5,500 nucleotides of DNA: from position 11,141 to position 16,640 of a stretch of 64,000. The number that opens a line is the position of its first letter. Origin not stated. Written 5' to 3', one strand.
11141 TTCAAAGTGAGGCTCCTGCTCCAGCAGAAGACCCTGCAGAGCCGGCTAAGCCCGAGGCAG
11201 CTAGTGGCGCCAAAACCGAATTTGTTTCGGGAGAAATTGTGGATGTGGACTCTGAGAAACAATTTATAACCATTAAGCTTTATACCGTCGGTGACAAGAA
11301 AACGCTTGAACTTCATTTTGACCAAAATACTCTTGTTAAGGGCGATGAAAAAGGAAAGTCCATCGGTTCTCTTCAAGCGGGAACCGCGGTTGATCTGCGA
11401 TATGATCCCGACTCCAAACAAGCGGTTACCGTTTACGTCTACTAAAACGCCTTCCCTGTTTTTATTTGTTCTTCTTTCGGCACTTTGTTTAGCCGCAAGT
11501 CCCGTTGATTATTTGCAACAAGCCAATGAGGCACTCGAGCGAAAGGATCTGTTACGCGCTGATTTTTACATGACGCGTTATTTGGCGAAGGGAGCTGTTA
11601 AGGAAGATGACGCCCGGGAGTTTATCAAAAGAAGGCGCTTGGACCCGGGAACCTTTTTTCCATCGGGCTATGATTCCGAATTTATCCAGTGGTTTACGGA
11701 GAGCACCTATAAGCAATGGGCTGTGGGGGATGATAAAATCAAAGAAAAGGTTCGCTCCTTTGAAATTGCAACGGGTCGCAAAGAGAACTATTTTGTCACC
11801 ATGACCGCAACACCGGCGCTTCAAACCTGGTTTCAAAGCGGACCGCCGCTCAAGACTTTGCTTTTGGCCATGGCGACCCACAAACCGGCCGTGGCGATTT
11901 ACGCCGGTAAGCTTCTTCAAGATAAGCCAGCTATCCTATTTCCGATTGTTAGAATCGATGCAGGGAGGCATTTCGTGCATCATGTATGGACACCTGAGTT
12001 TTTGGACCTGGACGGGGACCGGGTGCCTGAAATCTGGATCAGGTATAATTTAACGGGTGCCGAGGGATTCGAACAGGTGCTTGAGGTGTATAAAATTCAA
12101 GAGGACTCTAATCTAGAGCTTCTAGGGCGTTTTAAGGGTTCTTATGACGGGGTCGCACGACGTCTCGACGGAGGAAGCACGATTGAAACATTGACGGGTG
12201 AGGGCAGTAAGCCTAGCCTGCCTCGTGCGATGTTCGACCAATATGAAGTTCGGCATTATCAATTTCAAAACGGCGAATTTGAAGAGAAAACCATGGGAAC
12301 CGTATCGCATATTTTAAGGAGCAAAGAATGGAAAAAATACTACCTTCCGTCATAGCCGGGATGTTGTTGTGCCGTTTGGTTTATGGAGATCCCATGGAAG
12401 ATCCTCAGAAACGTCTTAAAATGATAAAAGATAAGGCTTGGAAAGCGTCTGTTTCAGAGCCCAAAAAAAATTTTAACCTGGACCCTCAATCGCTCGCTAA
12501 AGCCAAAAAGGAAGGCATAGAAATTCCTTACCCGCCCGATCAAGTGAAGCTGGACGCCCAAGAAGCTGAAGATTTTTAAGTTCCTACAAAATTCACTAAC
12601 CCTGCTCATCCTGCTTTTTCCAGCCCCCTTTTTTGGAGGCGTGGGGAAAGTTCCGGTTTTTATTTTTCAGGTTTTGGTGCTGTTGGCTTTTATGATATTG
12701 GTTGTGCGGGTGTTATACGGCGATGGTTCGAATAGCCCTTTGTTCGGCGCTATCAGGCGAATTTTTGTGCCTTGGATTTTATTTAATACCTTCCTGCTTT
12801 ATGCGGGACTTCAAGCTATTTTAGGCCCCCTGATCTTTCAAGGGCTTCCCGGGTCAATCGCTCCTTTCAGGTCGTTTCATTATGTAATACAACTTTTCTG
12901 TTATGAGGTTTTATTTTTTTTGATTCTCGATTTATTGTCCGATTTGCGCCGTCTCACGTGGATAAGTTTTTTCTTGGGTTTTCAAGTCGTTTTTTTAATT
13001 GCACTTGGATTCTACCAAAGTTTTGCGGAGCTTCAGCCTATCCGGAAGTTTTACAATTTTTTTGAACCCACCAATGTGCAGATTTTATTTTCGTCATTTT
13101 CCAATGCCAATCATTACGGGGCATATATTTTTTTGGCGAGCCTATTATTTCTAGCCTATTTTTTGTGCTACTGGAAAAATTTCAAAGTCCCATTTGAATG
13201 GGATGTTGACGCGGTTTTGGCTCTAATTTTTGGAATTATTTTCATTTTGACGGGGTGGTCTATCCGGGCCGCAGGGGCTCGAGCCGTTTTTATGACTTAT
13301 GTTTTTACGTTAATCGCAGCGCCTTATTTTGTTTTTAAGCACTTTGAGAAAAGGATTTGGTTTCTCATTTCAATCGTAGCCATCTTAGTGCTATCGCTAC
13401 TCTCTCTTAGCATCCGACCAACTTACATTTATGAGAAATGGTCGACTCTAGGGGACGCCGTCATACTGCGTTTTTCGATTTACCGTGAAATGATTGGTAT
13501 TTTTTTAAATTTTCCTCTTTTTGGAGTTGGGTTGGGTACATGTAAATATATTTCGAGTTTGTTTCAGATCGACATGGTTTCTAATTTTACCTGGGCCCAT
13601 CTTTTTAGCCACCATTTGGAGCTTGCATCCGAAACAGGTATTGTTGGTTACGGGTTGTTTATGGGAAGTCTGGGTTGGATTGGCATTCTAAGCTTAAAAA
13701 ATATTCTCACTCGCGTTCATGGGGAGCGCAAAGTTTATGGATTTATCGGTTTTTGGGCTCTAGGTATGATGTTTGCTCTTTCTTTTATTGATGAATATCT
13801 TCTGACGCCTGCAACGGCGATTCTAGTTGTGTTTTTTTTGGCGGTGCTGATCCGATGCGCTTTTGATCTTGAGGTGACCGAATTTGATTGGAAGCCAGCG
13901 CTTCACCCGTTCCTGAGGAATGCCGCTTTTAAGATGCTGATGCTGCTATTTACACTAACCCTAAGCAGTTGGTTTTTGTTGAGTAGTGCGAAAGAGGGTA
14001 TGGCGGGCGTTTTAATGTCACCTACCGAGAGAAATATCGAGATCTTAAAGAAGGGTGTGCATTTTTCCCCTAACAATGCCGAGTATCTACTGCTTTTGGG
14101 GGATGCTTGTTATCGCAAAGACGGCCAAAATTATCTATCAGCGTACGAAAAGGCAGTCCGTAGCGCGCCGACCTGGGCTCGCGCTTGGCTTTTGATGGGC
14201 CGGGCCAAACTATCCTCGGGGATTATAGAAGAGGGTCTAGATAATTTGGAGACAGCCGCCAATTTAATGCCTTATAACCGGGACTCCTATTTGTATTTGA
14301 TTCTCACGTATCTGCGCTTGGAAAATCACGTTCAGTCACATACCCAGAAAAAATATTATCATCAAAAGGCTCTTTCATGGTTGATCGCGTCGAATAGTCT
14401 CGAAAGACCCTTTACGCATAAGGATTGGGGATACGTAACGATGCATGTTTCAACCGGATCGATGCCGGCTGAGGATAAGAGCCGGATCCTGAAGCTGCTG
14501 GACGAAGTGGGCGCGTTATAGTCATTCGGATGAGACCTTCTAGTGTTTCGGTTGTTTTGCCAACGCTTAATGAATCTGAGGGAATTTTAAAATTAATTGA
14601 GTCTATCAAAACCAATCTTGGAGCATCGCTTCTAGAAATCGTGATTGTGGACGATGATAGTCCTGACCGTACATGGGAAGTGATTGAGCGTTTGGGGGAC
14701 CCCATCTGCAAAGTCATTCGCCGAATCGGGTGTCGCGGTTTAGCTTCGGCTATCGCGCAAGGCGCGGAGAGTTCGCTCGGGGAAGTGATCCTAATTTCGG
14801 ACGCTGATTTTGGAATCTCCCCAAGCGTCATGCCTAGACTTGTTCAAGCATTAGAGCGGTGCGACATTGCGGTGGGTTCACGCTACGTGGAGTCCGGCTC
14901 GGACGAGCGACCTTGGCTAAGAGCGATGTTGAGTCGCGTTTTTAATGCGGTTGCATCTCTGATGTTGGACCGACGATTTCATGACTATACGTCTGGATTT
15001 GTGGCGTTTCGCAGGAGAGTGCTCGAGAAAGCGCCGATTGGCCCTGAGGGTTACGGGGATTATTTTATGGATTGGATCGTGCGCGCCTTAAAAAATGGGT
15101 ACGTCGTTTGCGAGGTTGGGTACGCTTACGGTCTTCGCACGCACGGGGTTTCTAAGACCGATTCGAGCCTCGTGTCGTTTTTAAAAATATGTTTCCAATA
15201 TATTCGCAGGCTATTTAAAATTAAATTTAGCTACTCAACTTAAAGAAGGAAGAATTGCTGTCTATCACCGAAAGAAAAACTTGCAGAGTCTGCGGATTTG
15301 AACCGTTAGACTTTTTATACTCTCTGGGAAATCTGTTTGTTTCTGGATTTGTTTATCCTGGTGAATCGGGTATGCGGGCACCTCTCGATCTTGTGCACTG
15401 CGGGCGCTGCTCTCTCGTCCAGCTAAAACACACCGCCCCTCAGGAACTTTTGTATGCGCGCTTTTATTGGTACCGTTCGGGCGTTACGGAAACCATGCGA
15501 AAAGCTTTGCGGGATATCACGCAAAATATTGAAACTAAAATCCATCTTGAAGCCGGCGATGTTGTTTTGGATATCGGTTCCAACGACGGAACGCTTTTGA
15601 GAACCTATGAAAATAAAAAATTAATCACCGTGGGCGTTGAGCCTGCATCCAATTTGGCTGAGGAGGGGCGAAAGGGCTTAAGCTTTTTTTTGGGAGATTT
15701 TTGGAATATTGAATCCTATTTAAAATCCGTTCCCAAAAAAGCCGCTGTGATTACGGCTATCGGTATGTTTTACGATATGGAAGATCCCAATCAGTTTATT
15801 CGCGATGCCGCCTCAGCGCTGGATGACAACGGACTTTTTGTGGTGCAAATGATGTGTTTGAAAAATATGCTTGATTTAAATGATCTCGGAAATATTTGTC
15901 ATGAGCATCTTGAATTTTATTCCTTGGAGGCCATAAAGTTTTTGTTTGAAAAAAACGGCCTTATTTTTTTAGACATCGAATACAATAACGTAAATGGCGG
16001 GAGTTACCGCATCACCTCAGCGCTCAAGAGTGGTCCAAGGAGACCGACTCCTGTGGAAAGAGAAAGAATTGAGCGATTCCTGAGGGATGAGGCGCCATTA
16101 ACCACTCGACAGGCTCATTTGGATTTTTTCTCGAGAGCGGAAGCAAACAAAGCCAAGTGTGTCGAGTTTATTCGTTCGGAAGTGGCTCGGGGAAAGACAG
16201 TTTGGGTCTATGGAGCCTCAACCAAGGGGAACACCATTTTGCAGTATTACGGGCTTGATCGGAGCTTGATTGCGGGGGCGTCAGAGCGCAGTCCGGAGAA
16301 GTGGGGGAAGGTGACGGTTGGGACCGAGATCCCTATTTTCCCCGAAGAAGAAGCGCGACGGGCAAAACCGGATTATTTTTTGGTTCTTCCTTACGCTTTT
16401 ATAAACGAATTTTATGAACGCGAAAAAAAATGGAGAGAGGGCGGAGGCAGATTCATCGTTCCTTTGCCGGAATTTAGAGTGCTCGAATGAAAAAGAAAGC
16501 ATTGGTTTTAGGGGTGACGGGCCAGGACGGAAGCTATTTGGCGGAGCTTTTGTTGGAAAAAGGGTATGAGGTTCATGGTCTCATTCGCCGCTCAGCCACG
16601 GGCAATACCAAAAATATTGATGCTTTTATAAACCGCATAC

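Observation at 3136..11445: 2792-aa secreted protein made of ~24 tandem 115-140-aa helical repeats with a strictly conserved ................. core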

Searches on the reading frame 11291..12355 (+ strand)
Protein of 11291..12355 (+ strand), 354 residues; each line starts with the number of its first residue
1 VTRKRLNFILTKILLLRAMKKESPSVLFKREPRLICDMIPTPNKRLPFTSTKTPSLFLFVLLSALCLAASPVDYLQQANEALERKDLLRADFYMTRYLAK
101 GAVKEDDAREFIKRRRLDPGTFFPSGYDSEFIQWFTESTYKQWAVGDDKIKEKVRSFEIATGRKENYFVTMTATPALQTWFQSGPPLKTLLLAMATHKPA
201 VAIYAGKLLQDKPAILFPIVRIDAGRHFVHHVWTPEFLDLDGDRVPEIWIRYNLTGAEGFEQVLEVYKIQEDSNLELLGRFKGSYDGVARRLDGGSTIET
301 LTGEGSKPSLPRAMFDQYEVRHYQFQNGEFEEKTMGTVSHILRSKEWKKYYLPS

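Call 10: search_protein_families(library=pfam, proteins=[window:11291-12355:+], max_evalue=0.001)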
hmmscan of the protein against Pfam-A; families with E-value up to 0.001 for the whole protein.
window:11291-12355:+ (354 aa): 0 families

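Call 22: list_cluster_members(proteins=[P0005, window:3136-11442:+, window:11402-12352:+])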
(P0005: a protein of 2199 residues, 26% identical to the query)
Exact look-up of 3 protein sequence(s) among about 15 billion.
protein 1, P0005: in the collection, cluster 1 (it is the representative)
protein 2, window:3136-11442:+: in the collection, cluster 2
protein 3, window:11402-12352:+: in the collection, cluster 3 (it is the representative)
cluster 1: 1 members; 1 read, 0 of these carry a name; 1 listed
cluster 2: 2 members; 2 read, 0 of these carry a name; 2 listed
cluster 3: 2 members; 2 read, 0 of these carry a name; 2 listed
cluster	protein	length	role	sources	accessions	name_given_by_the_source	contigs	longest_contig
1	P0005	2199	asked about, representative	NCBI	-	-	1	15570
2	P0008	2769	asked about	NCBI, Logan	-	-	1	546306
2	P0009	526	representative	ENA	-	-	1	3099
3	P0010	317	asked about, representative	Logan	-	-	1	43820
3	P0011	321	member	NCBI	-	-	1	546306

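Call 40: find_homologous_proteins(query=window:11402-12352:+, max_evalue=0.001)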
Query window:11402-12352:+ (317 aa): 2 proteins with E <= 0.001 among 1797 candidates.
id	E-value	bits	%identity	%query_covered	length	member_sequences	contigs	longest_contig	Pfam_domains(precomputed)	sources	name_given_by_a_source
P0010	3.4e-214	728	100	100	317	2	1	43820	-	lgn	-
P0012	2.0e-113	397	59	94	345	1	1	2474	-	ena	-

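Call 50: search_protein_families(library=pfam, proteins=[window:11402-12352:+], max_evalue=1)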
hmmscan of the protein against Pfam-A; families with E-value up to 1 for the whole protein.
window:11402-12352:+ (317 aa): 0 families

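Call 58: find_homologous_proteins(query=A6, max_evalue=0.001)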
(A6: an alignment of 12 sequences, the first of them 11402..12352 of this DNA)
Query A6 (12 sequences) (317 aa, profile of the alignment): 8 proteins with E <= 0.001 among 8000 candidates.
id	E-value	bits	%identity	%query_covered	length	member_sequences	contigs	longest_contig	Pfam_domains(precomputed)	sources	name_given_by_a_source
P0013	3.5e-137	475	35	93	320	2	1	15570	-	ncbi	-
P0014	2.0e-134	466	33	87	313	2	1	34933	-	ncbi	-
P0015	2.3e-127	443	36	87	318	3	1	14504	-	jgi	jgi:hypothetical protein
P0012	1.0e-126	441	59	94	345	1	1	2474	-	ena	-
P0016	3.5e-126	439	37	88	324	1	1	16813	-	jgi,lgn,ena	-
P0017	3.7e-122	426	30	94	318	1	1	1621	-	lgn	-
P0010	3.6e-119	416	100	100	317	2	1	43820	-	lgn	-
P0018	2.9e-102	360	34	84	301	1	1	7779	-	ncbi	-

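Call 67: predict_structure(alignment_id=A7)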
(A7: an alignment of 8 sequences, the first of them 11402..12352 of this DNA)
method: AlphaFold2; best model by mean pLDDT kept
length: 317 residues; sequences in the alignment: 8
mean_pLDDT: 77.7   pTM: 0.78
mean pLDDT of the five models: 77.7, 70.3, 66.1, 63.3, 58.3
residues with pLDDT >= 90: 82; 70-90: 155; 50-70: 41; < 50: 39
segments of 3 or more residues with pLDDT < 50: 1-4, 6-17, 25-33, 146-152, 159-161
pLDDT, mean of each block of 10 residues (from residue 1): 41 44 46 72 92 86 73 81 67 84 78 82 91 86 52 53 81 84 83 89 91 86 88 87 91 88 81 59 93 92 86 82
secondary structure, 60 per line:
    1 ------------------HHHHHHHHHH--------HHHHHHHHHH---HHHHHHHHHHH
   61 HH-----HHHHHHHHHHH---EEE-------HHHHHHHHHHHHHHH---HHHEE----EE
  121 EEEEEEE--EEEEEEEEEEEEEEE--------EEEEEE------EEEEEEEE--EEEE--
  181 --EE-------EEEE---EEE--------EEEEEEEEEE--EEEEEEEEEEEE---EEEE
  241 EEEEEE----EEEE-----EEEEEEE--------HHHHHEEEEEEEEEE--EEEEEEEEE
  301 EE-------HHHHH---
elements in order: H19-28 H37-46 H50-62 H68-78 E82-84 H92-106 E119-127 E130-144 E153-158 E165-172 E175-178 E192-195 E199-201 E210-219 E222-233 E237-246 E251-254 E260-266 H275-279 E280-289 E292-302 H310-314

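Call 71: fold_search(model_id=the predicted structure, library=pdb)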
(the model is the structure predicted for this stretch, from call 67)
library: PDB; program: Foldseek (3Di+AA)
matches with E <= 10: 876; with E <= 0.001: 2
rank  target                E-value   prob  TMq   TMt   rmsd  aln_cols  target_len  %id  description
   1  9hq1_A                3.2e-04  0.97  0.22  0.18  12.9       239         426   11  XusB lipoprotein bound to ferric salmochelin (released 2025-09-17)
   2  7q3e_A                8.6e-04  0.99  0.26  0.17  13.1       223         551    9  Structure of the mouse CPLANE-RSG1 complex (released 2022-04-06)
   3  9dwv_A                2.3e-03  1.00  0.29  0.13   6.6       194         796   12  Ternary complex of CRBN-DDB1-PPIL4 RRM domain with FPFT-2216 (released 2025-08-06)
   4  5hy7_A                2.4e-03  1.00  0.31  0.10   8.6       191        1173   13  SF3B10-SF3B130 from Chaetomium thermophilum (released 2016-10-26)
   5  3u4y_B                2.6e-03  0.72  0.20  0.20  13.7       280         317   10  The crystal structure of a functionally unknown protein (Dtox_1751) from Desulfotomaculum acetoxidans DSM 771. (released 2011-10-26)
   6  9hne_E                2.9e-03  0.98  0.28  0.10  12.3       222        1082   12  Cereblon in complex with DDB1, GSPT1 and Compound-1 (released 2025-10-22)
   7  9q2d_C                3.0e-03  0.98  0.27  0.12  11.7       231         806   12  Cryo-EM structure of ternary complex Ikaros-ZF2:CC-885:CRBN:DDB1 (molecular glue degrader) (released 2025-10-01)
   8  8u16_B                3.8e-03  0.99  0.29  0.12  11.2       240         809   11  The ternary complex structure of DDB1-CRBN-SALL4(ZF1,2)-short bound to Pomalidomide (released 2023-12-27)
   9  3hfq_A                4.3e-03  0.60  0.19  0.18  14.5       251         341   12  Crystal structure of the lp_2219 protein from Lactobacillus plantarum. Northeast Structural Genomics Consortium Target (released 2009-05-26)
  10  9ngt_A                5.1e-03  1.00  0.28  0.13   6.9       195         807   13  Crystal structure of CRBN-DDB1 and FPFT-2216 in complex with mTOR (released 2025-07-09)
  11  9zxn                  5.1e-03  0.98  0.29  0.13  11.6       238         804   11  DDB1 delta with compound 26 (released 2026-04-08)
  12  8d7v_A                5.1e-03  0.98  0.27  0.09  11.6       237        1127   11  Cereblon~DDB1 bound to CC-92480 with DDB1 in the twisted conformation (released 2022-07-20)
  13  9djx_B                5.1e-03  0.97  0.28  0.12  12.0       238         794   12  Ternary complex structure of Cereblon-DDB1 bound to WIZ(ZF7) and the molecular glue WIZ-6 (released 2024-11-27)
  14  4ci1_A                5.1e-03  0.97  0.28  0.09  12.1       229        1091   11  Structure of the DDB1-CRBN E3 ubiquitin ligase bound to thalidomide (released 2014-07-16)
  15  8u17_B                5.4e-03  0.97  0.27  0.12  11.7       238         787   10  The ternary complex structure of DDB1-CRBN-SALL4(ZF1,2)-long bound to Pomalidomide (released 2023-12-27)
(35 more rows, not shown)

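Call 78: search_protein_families(library=ncbifam, proteins=[window:11402-12352:+], max_evalue=0.1)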
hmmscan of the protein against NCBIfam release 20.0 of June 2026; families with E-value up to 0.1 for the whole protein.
window:11402-12352:+ (317 aa): 0 families

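Call 94: find_encoding_contigs(protein=P0016, flank=10000, max_places=2)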
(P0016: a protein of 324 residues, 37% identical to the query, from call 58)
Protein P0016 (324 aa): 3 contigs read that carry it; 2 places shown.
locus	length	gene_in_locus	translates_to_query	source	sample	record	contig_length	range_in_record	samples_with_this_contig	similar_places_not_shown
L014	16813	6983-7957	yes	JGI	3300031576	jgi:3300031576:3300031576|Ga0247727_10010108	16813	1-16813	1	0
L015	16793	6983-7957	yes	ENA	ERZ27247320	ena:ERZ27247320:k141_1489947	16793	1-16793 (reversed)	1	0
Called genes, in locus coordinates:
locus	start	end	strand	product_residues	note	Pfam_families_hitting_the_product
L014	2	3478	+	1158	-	?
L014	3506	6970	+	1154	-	PF07719:TPR_2 (faint), PF13414:TPR_11 (faint), PF13428:TPR_14 (faint), PF13432:TPR_16 (faint), PF00515:TPR_1 (faint)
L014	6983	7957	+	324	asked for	-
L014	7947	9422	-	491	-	PF00361:Proton_antipo_M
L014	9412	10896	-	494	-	PF00361:Proton_antipo_M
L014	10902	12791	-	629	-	PF00662:Proton_antipo_N, PF00361:Proton_antipo_M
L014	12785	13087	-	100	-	PF00420:Oxidored_q2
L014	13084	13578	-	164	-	PF00499:Oxidored_q3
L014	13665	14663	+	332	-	PF01595:CNNM, PF00571:CBS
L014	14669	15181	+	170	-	PF00132:Hexapep (weak)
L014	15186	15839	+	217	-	PF00300:His_Phos_1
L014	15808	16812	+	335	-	?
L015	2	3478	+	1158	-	?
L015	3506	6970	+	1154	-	PF07719:TPR_2 (faint), PF13414:TPR_11 (faint), PF13428:TPR_14 (faint), PF13432:TPR_16 (faint), PF00515:TPR_1 (faint)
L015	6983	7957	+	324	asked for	-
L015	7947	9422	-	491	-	PF00361:Proton_antipo_M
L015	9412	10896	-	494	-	PF00361:Proton_antipo_M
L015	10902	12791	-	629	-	PF00662:Proton_antipo_N, PF00361:Proton_antipo_M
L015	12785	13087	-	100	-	PF00420:Oxidored_q2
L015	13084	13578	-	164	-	PF00499:Oxidored_q3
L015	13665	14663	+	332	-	PF01595:CNNM, PF00571:CBS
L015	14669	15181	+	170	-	PF00132:Hexapep (weak)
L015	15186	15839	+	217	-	PF00300:His_Phos_1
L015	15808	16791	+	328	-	?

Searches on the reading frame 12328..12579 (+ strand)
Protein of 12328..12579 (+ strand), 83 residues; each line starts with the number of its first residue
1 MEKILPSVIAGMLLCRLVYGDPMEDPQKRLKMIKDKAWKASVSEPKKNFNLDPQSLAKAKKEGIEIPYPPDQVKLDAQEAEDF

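Call 50: search_protein_families(library=pfam, proteins=[window:12328-12579:+], max_evalue=1)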
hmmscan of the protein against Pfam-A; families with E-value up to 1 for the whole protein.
window:12328-12579:+ (83 aa): 1 family
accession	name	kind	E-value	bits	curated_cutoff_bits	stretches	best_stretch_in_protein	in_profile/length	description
PF07384.17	DUF1497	-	0.17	12.2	27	1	43-55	1-13/35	Protein of unknown function (DUF1497)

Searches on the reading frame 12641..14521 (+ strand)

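Call 10: search_protein_families(library=pfam, proteins=[window:12641-14521:+], max_evalue=0.001)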
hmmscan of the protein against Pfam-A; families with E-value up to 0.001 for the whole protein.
window:12641-14521:+ (626 aa): 1 family
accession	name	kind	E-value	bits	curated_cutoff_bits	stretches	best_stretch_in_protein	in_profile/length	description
PF04932.20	Wzy_C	-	1.9e-07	31.4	31.7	1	200-341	2-149/149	O-Antigen ligase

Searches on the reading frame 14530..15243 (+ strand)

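Call 10: search_protein_families(library=pfam, proteins=[window:14530-15243:+], max_evalue=0.001)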
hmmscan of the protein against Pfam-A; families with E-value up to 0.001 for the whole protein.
window:14530-15243:+ (237 aa): 2 families
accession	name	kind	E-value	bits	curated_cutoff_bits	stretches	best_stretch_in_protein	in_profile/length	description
PF00535.33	Glycos_transf_2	-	4e-31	108.7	23.3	1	7-167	1-166/168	Glycosyl transferase family 2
PF13641.12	Glyco_tranf_2_3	-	7.5e-05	23.3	27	1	3-167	1-173/230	Glycosyltransferase like family 2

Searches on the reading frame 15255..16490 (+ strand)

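Call 10: search_protein_families(library=pfam, proteins=[window:15255-16490:+], max_evalue=0.001)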
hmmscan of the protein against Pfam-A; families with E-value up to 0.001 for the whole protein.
window:15255-16490:+ (411 aa): 5 families
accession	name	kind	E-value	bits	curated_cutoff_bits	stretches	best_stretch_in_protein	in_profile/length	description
PF08484.17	Methyltransf_14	-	3.3e-37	128.2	23.5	1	246-405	2-160/160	C-methyltransferase C-terminal domain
PF13489.12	Methyltransf_23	-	3.5e-14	53.3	27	1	79-236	3-159/164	Methyltransferase domain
PF08421.16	Methyltransf_13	-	1.3e-07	32.1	31.3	1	10-67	1-62/62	Putative zinc binding domain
PF08242.18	Methyltransf_12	-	3.6e-05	24.8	30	1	105-195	1-98/98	Methyltransferase domain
PF13847.12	Methyltransf_31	-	0.00053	20.1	27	0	132-206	46-118/145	Methyltransferase domain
